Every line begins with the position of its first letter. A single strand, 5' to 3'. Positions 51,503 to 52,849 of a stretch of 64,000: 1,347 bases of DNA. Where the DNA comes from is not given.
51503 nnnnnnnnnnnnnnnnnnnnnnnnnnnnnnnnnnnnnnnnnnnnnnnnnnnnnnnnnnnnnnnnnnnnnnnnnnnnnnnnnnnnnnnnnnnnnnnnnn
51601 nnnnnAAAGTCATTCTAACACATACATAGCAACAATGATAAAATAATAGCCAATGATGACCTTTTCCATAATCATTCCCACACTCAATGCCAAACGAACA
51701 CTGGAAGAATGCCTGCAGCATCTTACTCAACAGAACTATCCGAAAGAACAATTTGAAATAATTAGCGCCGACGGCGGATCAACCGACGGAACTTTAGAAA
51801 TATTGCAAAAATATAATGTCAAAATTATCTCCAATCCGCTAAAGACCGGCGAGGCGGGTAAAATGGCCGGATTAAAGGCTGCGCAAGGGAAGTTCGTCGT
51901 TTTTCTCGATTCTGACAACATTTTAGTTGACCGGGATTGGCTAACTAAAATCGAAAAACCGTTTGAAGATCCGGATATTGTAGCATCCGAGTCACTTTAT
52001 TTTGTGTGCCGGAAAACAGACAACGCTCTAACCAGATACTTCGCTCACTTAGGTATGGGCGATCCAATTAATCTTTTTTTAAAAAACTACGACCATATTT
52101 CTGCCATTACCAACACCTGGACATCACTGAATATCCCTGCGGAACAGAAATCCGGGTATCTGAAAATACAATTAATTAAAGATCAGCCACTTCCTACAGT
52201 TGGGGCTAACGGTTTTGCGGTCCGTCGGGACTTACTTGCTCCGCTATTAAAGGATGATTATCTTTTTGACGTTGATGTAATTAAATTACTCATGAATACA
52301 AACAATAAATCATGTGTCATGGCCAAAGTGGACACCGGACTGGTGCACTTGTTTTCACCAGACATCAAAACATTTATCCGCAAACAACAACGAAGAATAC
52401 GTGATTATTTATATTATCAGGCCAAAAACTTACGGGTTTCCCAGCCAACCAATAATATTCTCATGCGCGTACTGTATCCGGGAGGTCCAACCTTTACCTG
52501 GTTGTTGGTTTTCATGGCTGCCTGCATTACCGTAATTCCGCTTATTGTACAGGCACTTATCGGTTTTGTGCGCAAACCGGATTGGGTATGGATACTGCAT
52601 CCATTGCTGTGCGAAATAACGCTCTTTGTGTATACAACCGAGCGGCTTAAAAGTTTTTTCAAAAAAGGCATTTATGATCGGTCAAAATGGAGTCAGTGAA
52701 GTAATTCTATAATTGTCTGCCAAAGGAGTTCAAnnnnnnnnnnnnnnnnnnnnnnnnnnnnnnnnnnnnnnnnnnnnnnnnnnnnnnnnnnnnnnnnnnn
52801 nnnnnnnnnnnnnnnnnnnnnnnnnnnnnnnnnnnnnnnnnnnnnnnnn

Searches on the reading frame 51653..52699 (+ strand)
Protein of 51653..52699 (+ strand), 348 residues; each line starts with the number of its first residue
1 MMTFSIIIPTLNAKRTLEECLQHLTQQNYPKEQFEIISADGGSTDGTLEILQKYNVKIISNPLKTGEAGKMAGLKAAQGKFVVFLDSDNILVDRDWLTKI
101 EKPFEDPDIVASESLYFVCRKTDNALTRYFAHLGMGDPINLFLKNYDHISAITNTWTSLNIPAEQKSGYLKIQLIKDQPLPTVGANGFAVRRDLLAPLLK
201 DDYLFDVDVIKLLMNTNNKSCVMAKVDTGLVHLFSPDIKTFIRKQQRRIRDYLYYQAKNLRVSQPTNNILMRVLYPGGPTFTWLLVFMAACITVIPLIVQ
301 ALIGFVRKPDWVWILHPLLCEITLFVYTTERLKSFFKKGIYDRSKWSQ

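Call 4: search_protein_families(library=pfam, proteins=[window:51653-52699:+], max_evalue=0.01)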
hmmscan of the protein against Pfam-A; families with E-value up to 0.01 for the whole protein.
window:51653-52699:+ (348 aa): 5 families
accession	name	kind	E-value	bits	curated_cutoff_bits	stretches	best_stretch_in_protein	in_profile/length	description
PF00535.33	Glycos_transf_2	-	3.8e-25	89.2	23.3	1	5-124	1-124/168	Glycosyl transferase family 2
PF13641.12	Glyco_tranf_2_3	-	1e-08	35.9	27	1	4-109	3-116/230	Glycosyltransferase like family 2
PF10111.15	Glyco_tranf_2_2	-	0.0003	20.8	27.3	1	5-101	1-103/276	Glycosyltransferase like family 2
PF13704.12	Glyco_tranf_2_4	-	0.0016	19.3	27.5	1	12-93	2-86/98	Glycosyl transferase family 2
PF13506.12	Glyco_transf_21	-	0.0044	16.9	21.7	1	71-122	23-73/174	Glycosyl transferase family 21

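Call 9: search_solved_structures(query=window:51653-52696:+, max_evalue=0.01, show_alignments=2)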
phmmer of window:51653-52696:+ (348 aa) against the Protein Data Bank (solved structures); distinct sequences matched with E-value up to 0.01: 17.
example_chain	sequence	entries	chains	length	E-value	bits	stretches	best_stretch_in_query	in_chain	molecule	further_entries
5tze_C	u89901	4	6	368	2e-15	59.9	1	2-91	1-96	Glycosyl transferase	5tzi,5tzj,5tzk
5tz8_A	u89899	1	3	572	3.3e-15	59.2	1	2-91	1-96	Glycosyl transferase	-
6p61_A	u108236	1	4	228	1.4e-12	50.6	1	3-127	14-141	Glycosyltransferase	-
9jma_A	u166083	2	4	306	3.3e-09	39.5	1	3-91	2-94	GalNAc(5)-diNAcBac-PP-undecaprenol beta-1,3-glucosyltransferase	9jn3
5hea_A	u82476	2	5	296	6.2e-09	38.6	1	4-96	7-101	Putative glycosyltransferase (GalT1)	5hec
6yv7_B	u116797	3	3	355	1.2e-08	37.7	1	5-111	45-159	Glycosyl transferase, family 2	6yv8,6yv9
6yv7_A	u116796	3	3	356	1.2e-08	37.7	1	5-111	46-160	Glycosyl transferase, family 2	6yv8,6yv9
9omj_A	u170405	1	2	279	3.7e-07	32.8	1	4-93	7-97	Glycosyltransferase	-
9omh_A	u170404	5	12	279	3.8e-07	32.7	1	4-93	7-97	Glycosyltransferase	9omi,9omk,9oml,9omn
9omm_A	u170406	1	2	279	3.8e-07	32.7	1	4-93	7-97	Glycosyltransferase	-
2z87_A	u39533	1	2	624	6.2e-07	32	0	4-91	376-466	Chondroitin synthase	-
2z86_A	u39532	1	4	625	6.2e-07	32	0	4-91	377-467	Chondroitin synthase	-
6h1j_A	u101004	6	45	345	8.4e-06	28.3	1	3-94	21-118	Probable ss-1,3-N-acetylglucosaminyltransferase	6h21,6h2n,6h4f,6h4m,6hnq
3bcv_A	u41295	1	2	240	6.3e-05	25.4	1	4-96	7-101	Putative glycosyltransferase protein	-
5mlz_A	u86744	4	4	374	0.00044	22.6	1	2-89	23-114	Dolichol monophosphate mannose synthase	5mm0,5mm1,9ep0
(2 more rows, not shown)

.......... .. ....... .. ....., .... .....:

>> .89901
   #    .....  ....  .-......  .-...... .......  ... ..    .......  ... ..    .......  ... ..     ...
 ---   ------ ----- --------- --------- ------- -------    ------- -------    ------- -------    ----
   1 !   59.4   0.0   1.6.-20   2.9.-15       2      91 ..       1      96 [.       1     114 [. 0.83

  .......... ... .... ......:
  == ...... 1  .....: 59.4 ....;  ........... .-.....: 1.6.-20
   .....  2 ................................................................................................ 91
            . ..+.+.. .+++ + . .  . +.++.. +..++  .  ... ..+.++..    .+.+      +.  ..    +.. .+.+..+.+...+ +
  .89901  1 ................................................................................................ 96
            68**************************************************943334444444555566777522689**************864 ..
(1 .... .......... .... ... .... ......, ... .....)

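Call 11: search_protein_families(library=ncbifam, proteins=[window:51653-52696:+], max_evalue=0.001)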
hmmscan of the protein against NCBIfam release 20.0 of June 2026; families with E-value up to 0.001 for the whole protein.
window:51653-52696:+ (348 aa): 21 families
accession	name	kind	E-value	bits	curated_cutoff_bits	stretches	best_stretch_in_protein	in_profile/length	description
TIGR04283.1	glyco_like_mftF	equivalog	5e-18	65.5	182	1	5-112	2-105/221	TIGR04283 family arsenosugar biosynthesis glycosyltransferase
TIGR03965.1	mycofact_glyco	equivalog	3.7e-17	62.4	280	1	4-130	76-205/467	mycofactocin biosynthesis glycosyltransferase MftF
NF041875.1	EPS_EpsD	equivalog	2.4e-15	56.8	370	1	5-90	2-91/325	exopolysaccharide biosynthesis glycosyltransferase EpsD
NF007482.0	PRK10073.1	equivalog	4.8e-13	48.8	423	1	3-105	7-112/334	glycosyltransferase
TIGR03111.1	glyc2_xrt_Gpos1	hypoth_equivalog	4.1e-11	42.3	363.95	1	4-111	51-164/439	TIGR03111 family XrtG-associated glycosyltransferase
NF038302.1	EPS_HpsE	equivalog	5.2e-11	42.1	300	1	3-101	2-108/307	hormogonium polysaccharide biosynthesis glycosyltransferase HpsE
NF047683.1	TeichurnBiosyTuaG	equivalog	6.8e-11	42.3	400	1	4-91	8-99/252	teichuronic acid biosynthesis protein TuaG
TIGR03937.1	PgaC_IcaA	equivalog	4.6e-10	39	422.3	1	4-95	47-142/407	poly-beta-1,6-N-acetyl-D-glucosamine synthase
NF050050.1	ProtGlycPglI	equivalog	4.8e-10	39.3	500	1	3-102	3-107/306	GalNAc(5)-diNAcBac-PP-undecaprenol beta-1,3-glucosyltransferase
TIGR04009.1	wcaE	equivalog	6.8e-08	32.1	369.2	1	20-92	22-96/248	colanic acid biosynthesis glycosyltransferase WcaE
NF010496.0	PRK13915.1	equivalog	8.7e-08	31.6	262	1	2-114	31-153/307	glucosyl-3-phosphoglycerate synthase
NF047588.1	GlcsyltransPgfSStrep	equivalog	3.3e-07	29.8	500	1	2-89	1-96/308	glycosyltransferase PgfS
NF045692.1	OglycostaseCruG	equivalog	5.7e-07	28.8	600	1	3-55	42-92/386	2'-O-glycosyltransferase CruG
TIGR04242.1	nodulat_NodC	equivalog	1.5e-06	27.4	550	1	5-128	51-180/395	chitooligosaccharide synthase NodC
NF053739.1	GlytfEpsEBac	equivalog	3.8e-06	26.1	450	1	5-94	4-98/265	glycosyltransferase EpsE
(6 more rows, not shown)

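Call 12: find_homologous_proteins(query=window:51653-52696:+)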
Query window:51653-52696:+ (348 aa): 2442 proteins with E <= 0.001 among 3657 candidates; the best 120 are listed.
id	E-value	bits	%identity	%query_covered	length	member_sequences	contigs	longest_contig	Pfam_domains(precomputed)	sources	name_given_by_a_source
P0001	5.2e-227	771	97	100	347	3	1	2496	PF13641.13,PF00535.33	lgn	-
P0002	2.1e-189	647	78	100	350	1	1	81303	PF13641.13,PF00535.33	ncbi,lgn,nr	ncbi:MAG: glycosyltransferase family 2 protein [bacterium]|nr:glycosyltransferase family 2 protein [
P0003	2.7e-184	630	75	100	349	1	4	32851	PF13641.13,PF00535.33,PF13704.14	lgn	-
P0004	5.7e-183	626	74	100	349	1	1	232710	PF13641.13,PF00535.33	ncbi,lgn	-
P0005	5.8e-180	616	74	100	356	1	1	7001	PF13641.13,PF00535.33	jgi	jgi:glycosyltransferase involved in cell wall biosynthesis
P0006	1.3e-179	615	75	100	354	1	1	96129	PF13641.13,PF00535.33,PF13704.14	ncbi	-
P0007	3.7e-147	508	62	100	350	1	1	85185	PF13641.13,PF00535.33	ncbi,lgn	-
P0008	2.5e-146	505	62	100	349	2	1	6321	PF10111.15,PF13641.13,PF00535.33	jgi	jgi:glycosyltransferase involved in cell wall biosynthesis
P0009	5.8e-145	501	61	100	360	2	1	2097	PF13641.13,PF00535.33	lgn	-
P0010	4.1e-144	498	61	100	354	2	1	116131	PF13641.13,PF00535.33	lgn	-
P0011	4.3e-143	495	61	100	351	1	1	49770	PF13641.13,PF00535.33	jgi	jgi:glycosyltransferase involved in cell wall biosynthesis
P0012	8.0e-141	487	60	100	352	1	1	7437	PF13641.13,PF00535.33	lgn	-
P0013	1.1e-139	483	59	100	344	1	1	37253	PF13641.13,PF00535.33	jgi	jgi:glycosyltransferase involved in cell wall biosynthesis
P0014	6.4e-139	481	58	100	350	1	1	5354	PF13641.13,PF00535.33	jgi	jgi:glycosyltransferase involved in cell wall biosynthesis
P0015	3.2e-138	479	58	100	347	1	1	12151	PF13641.13,PF00535.33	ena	-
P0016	3.7e-138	478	59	100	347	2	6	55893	PF13641.13,PF00535.33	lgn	-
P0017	4.5e-137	475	57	100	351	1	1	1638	PF13641.13,PF00535.33,PF13704.14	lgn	-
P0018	3.1e-133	462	57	100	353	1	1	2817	PF10111.15,PF13641.13,PF00535.33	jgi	-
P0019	4.2e-133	462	57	100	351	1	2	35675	PF13641.13,PF00535.33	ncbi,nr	ncbi:MAG: glycosyltransferase [bacterium]|nr:glycosyltransferase [bacterium]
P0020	9.5e-131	454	56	100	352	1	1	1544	PF13641.13,PF00535.33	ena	-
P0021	2.4e-114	400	54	100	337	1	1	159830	PF13641.13,PF00535.33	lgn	-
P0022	6.4e-110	386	52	100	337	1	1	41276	PF13641.13,PF00535.33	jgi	jgi:glycosyltransferase involved in cell wall biosynthesis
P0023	3.7e-107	376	61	79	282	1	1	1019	PF13641.13,PF00535.33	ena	-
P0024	5.9e-103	363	53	99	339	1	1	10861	PF13641.13,PF00535.33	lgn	-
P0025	2.0e-102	361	52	99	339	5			PF13641.13,PF00535.33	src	-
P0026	7.4e-101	356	52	99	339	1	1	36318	PF13641.13,PF00535.33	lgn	-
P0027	2.8e-99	351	51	99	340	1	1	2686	PF13641.13,PF00535.33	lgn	-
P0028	5.9e-99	349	49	99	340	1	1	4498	PF13641.13,PF00535.33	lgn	-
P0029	6.4e-99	349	47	100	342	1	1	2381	PF10111.15,PF13506.14,PF13641.13,PF00535.33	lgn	-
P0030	8.1e-99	349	52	99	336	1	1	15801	PF00535.33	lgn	-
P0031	1.4e-98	348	49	99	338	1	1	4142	PF13641.13,PF00535.33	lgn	-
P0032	2.1e-98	348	50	99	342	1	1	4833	PF13641.13,PF00535.33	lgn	-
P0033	2.1e-98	348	50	99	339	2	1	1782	PF13641.13,PF00535.33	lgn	-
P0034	2.2e-98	348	50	99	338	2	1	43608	PF10111.15,PF13641.13,PF00535.33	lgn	-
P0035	6.8e-98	346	49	99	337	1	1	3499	PF10111.15,PF13641.13,PF00535.33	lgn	-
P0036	1.3e-97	345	47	99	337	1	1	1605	PF13641.13,PF00535.33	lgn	-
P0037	1.8e-97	345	49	100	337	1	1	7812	PF00535.33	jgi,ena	-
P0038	2.3e-97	344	49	99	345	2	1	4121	PF10111.15,PF00535.33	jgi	-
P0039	2.3e-97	344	49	99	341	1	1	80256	PF13641.13,PF00535.33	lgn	-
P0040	2.9e-97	344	48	99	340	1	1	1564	PF13641.13,PF00535.33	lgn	-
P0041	3.7e-97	344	48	99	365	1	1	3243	PF10111.15,PF13506.14,PF13641.13,PF00535.33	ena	-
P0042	6.1e-97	343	51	99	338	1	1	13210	PF10111.15,PF13641.13,PF00535.33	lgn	-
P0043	7.8e-97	343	47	99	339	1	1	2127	PF13641.13,PF00535.33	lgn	-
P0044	9.6e-97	342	50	99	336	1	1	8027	PF10111.15,PF13641.13,PF00535.33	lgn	-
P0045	1.2e-96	342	50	99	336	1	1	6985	PF13641.13,PF00535.33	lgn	-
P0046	2.8e-96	341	50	100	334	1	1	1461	PF13641.13,PF00535.33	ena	-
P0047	3.6e-96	340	50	99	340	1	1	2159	PF13641.13,PF00535.33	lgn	-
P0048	3.6e-96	340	48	100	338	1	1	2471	PF13641.13,PF00535.33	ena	-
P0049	4.5e-96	340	47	100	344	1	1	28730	PF10111.15,PF13641.13,PF00535.33,PF13704.14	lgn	-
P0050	4.9e-96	340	48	100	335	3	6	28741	PF13641.13,PF00535.33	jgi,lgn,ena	-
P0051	5.4e-96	340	49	99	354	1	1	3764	PF13641.13,PF00535.33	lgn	-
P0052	5.5e-96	340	49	100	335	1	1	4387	PF13641.13,PF00535.33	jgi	-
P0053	5.8e-96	340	51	99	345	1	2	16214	PF00535.33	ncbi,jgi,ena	-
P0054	6.0e-96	340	50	99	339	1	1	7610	PF13641.13,PF00535.33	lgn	-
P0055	1.0e-95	339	47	99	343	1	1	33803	PF13641.13,PF00535.33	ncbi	ncbi:glycosyltransferase [Patescibacteria group bacterium]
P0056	1.3e-95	338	47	99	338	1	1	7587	PF13641.13,PF00535.33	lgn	-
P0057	1.5e-95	338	49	99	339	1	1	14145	PF00535.33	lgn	-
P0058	1.9e-95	338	50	99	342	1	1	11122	PF13641.13,PF00535.33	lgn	-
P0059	2.5e-95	338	47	99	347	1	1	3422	PF13641.13,PF00535.33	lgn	-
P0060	6.9e-95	336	46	99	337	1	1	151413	PF13641.13,PF00535.33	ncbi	-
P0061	1.4e-94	335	50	99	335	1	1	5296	PF00535.33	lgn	-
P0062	1.5e-94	335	47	99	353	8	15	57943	PF10111.15,PF13506.14,PF13641.13,PF00535.33,PF13704.14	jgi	-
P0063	1.5e-94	335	49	99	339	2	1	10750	PF10111.15,PF00535.33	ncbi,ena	ncbi:MAG: glycosyltransferase family 2 protein [Patescibacteria group bacterium]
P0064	1.6e-94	335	50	99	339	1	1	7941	PF00535.33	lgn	-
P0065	1.7e-94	335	48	99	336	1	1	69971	PF13641.13,PF00535.33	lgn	-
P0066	3.4e-94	334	49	100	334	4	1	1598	PF13641.13,PF00535.33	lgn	-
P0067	3.8e-94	334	47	100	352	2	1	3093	PF13641.13,PF00535.33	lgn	-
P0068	5.6e-94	333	48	99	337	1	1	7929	PF13641.13,PF00535.33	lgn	-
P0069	7.1e-94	333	46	99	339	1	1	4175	PF13641.13,PF00535.33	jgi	jgi:glycosyltransferase involved in cell wall biosynthesis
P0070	7.4e-94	333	48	99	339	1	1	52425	PF13641.13,PF00535.33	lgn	-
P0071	8.2e-94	333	49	99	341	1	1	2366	PF13641.13,PF00535.33,PF13704.14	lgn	-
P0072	9.4e-94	332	49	99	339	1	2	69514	PF13641.13,PF00535.33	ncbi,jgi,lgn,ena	-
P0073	1.0e-93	332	45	100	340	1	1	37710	PF10111.15,PF13641.13,PF00535.33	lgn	-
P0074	1.3e-93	332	48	100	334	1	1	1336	PF13641.13,PF00535.33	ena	-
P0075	1.4e-93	332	46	100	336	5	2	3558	PF13506.14,PF13641.13,PF00535.33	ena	-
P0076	1.7e-93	332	45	99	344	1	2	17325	PF13641.13,PF00535.33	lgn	-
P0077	1.8e-93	331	47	99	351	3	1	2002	PF10111.15,PF13641.13,PF00535.33,PF13704.14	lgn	-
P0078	1.8e-93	331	49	99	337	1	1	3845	PF13641.13,PF00535.33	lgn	-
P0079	2.2e-93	331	46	99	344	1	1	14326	PF10111.15,PF13641.13,PF00535.33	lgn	-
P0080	2.4e-93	331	47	99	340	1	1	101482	PF10111.15,PF13641.13,PF00535.33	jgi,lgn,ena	-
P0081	2.7e-93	331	47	99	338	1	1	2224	PF13641.13,PF00535.33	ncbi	-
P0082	3.4e-93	331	48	99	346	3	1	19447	PF00535.33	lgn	-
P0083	3.8e-93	330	48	99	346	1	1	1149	PF10111.15,PF00535.33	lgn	-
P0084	4.0e-93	330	44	100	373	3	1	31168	PF10111.15,PF13641.13,PF00535.33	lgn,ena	-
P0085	4.3e-93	330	48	99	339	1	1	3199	PF00535.33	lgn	-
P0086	4.3e-93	330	47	99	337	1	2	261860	PF13641.13,PF00535.33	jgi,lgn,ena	jgi:glycosyltransferase involved in cell wall biosynthesis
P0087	5.0e-93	330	49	99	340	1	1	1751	PF13641.13,PF00535.33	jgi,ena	-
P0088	5.9e-93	330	48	99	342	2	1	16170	PF10111.15,PF13641.13,PF00535.33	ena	-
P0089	6.5e-93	330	49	99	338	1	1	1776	PF13641.13,PF00535.33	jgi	-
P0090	6.7e-93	330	49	99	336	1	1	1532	PF00535.33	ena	-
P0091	7.6e-93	329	50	99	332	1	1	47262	PF13641.13,PF00535.33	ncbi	ncbi:MAG: glycosyltransferase [Candidatus Bathyarchaeia archaeon]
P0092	7.7e-93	329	47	99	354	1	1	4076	PF13641.13,PF00535.33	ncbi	-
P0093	9.0e-93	329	47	99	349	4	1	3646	PF10111.15,PF13506.14,PF13641.13,PF00535.33,PF13704.14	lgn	-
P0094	1.0e-92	329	51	96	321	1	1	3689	PF00535.33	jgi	jgi:glycosyltransferase involved in cell wall biosynthesis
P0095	1.2e-92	329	46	99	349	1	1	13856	PF13641.13,PF00535.33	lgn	-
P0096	1.4e-92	329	46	100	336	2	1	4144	PF13641.13,PF00535.33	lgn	-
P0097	1.5e-92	328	49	99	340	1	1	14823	PF10111.15,PF13641.13,PF00535.33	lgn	-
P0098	1.5e-92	328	46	99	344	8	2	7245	PF13641.13,PF00535.33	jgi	jgi:glycosyltransferase involved in cell wall biosynthesis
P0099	1.6e-92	328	49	99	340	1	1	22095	PF10111.15,PF13641.13,PF00535.33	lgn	-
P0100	1.6e-92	328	48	99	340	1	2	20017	PF13641.13,PF00535.33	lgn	-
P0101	2.0e-92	328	46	99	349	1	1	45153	PF13641.13,PF00535.33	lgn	-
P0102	2.1e-92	328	47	99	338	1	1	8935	PF10111.15,PF13641.13,PF00535.33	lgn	-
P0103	2.2e-92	328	47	99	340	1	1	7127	PF13641.13,PF00535.33,PF13704.14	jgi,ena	-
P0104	2.4e-92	328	48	99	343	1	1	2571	PF13641.13,PF00535.33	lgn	-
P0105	2.9e-92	327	49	99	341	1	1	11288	PF13641.13,PF00535.33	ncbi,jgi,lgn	-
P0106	3.2e-92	327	48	100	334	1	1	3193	PF13641.13,PF00535.33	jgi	jgi:glycosyltransferase involved in cell wall biosynthesis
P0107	4.2e-92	327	46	100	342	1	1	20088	PF10111.15,PF13506.14,PF13641.13,PF00535.33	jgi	jgi:glycosyltransferase involved in cell wall biosynthesis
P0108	5.5e-92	327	46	99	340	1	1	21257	PF10111.15,PF13641.13,PF00535.33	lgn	-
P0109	8.0e-92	326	46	99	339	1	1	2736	PF13641.13,PF00535.33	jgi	jgi:glycosyltransferase involved in cell wall biosynthesis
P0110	9.9e-92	326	47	99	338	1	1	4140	PF13641.13,PF00535.33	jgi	jgi:glycosyltransferase involved in cell wall biosynthesis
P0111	1.0e-91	326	47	99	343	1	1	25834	PF00535.33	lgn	-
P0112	1.1e-91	326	47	99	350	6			PF10111.15,PF13641.13,PF00535.33,PF13704.14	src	-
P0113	1.1e-91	326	46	100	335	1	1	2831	PF13641.13,PF00535.33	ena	-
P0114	1.2e-91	325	47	99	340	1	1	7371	PF13641.13,PF00535.33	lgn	-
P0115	1.4e-91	325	46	99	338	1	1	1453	PF13641.13,PF00535.33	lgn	-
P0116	1.5e-91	325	46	100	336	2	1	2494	PF13641.13,PF00535.33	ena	-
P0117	1.6e-91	325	46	100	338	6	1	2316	PF13641.13,PF00535.33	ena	-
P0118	1.8e-91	325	49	99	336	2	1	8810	PF10111.15,PF00535.33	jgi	-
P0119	1.8e-91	325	47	99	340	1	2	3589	PF10111.15,PF13506.14,PF13641.13,PF00535.33,PF13704.14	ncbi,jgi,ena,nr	ncbi:hypothetical protein DRO97_09820 [Archaeoglobales archaeon]|nr:MAG: hypothetical protein DRO97_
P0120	1.9e-91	325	46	99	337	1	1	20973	PF13641.13,PF00535.33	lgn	-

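Call 14: find_encoding_contigs(protein=P0004, flank=6000, max_places=2)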
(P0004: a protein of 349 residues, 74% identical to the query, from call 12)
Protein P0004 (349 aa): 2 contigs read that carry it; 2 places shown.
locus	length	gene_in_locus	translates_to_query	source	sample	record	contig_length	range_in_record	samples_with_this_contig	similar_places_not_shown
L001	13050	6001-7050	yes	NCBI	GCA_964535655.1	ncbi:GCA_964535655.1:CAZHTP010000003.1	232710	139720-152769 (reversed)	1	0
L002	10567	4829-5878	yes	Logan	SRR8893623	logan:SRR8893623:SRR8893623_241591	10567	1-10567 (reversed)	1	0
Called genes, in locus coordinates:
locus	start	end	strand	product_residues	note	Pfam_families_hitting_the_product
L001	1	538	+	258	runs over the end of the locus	PF00535:Glycos_transf_2, PF10111:Glyco_tranf_2_2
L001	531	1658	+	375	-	PF13439:Glyco_transf_4, PF20706:GT4-conflict, PF00534:Glycos_transf_1, PF13692:Glyco_trans_1_4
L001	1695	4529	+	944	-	PF00041:fn3 (weak), PF16841:CBM60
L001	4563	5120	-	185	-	-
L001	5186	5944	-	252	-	PF00106:adh_short, PF08659:KR, PF23441:SDR (faint), PF13561:adh_short_C2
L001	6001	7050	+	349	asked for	PF00535:Glycos_transf_2, PF13641:Glyco_tranf_2_3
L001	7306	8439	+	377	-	PF13439:Glyco_transf_4, PF13579:Glyco_trans_4_4 (weak), PF20706:GT4-conflict (weak), PF00534:Glycos_transf_1, PF13692:Glyco_trans_1_4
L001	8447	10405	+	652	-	-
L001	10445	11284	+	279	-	PF01209:Ubie_methyltran, PF05175:MTS (weak), PF13489:Methyltransf_23, PF13847:Methyltransf_31, PF08241:Methyltransf_11, PF08242:Methyltransf_12, PF13649:Methyltransf_25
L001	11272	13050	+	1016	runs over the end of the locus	PF00535:Glycos_transf_2, PF10111:Glyco_tranf_2_2, PF13641:Glyco_tranf_2_3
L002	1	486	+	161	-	?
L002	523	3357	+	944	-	PF00041:fn3 (weak), PF16841:CBM60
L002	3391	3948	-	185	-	-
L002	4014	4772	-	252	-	PF00106:adh_short, PF08659:KR, PF23441:SDR (faint), PF13561:adh_short_C2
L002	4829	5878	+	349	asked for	PF00535:Glycos_transf_2, PF13641:Glyco_tranf_2_3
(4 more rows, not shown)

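Call 15: find_encoding_contigs(protein=P0010, flank=6000, max_places=2)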
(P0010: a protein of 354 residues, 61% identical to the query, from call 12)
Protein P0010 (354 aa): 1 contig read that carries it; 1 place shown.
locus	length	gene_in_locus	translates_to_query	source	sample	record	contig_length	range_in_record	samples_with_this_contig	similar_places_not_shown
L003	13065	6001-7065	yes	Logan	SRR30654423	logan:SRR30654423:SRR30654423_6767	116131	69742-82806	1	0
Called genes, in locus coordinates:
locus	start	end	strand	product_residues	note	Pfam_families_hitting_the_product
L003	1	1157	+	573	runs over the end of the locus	-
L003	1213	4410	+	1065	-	PF13231:PMT_2 (weak)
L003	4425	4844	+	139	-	-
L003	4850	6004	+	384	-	PF13439:Glyco_transf_4, PF13579:Glyco_trans_4_4 (weak), PF20706:GT4-conflict, PF00534:Glycos_transf_1, PF13692:Glyco_trans_1_4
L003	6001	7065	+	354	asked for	PF00535:Glycos_transf_2, PF13641:Glyco_tranf_2_3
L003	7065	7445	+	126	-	-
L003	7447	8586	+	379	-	PF13439:Glyco_transf_4, PF13579:Glyco_trans_4_4, PF20706:GT4-conflict, PF00534:Glycos_transf_1, PF13692:Glyco_trans_1_4, PF13524:Glyco_trans_1_2 (weak)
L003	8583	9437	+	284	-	PF13489:Methyltransf_23, PF01209:Ubie_methyltran, PF05175:MTS (weak), PF05401:NodS (weak), PF13847:Methyltransf_31, PF08241:Methyltransf_11, PF08242:Methyltransf_12, PF13649:Methyltransf_25, +1 more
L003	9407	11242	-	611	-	-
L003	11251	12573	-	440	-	PF01266:DAO, PF01593:Amino_oxidase, PF03486:HI0933_like (faint), PF13450:NAD_binding_8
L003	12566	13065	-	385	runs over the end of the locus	-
